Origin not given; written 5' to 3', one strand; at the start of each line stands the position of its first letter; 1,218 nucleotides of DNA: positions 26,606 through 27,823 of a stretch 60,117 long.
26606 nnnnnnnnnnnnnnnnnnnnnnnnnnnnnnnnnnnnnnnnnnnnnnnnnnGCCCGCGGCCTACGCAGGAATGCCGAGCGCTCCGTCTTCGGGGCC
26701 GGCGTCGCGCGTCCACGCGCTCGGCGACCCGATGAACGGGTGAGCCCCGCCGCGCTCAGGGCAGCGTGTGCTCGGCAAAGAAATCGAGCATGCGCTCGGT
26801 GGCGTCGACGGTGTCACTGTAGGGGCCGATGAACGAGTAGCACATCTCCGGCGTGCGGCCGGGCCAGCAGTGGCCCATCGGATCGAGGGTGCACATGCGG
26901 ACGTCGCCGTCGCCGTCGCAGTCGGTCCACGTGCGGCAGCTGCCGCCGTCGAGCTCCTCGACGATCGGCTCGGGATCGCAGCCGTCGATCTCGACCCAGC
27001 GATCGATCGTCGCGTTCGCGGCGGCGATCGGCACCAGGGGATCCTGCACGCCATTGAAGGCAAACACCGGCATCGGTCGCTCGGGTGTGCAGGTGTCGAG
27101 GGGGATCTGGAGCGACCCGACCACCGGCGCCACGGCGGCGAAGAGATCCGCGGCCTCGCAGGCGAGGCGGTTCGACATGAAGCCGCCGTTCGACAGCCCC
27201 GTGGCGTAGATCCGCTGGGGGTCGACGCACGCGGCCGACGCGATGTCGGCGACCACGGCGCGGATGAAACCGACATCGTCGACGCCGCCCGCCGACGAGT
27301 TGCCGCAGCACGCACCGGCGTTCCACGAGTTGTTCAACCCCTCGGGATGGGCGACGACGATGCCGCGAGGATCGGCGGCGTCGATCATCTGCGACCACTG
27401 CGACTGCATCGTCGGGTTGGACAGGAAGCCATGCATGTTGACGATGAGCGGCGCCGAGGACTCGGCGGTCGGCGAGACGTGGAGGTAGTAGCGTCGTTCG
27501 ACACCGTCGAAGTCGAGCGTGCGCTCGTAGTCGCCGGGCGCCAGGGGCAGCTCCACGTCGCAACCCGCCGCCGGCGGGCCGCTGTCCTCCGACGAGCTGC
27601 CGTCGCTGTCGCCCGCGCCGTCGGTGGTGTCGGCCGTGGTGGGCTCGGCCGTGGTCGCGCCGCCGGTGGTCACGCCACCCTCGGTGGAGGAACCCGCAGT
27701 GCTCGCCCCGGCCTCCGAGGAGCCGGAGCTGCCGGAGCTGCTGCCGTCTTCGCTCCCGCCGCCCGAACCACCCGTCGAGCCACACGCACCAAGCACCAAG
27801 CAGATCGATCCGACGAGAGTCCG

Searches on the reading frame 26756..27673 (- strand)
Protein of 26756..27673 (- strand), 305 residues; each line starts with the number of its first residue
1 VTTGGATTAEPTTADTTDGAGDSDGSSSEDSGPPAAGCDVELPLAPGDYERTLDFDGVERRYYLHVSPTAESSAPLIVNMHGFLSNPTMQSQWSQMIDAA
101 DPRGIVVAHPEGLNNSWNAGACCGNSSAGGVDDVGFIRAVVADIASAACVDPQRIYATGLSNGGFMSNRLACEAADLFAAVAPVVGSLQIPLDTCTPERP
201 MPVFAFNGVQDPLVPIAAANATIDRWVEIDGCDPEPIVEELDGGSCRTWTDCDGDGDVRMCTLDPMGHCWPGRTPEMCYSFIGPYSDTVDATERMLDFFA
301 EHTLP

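Call 62: search_protein_families(library=pfam, max_evalue=0.001, proteins=[window:26756-27673:-])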
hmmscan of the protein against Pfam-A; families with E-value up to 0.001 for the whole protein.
window:26756-27673:- (305 aa): 2 families
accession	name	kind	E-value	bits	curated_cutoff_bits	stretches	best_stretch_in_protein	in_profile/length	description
PF00326.27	Peptidase_S9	-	6.5e-07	29.5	22.6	1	139-191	50-102/213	Prolyl oligopeptidase family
PF10503.15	Esterase_PHB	-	4.4e-06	26.5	23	1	62-184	3-128/219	Esterase PHB depolymerase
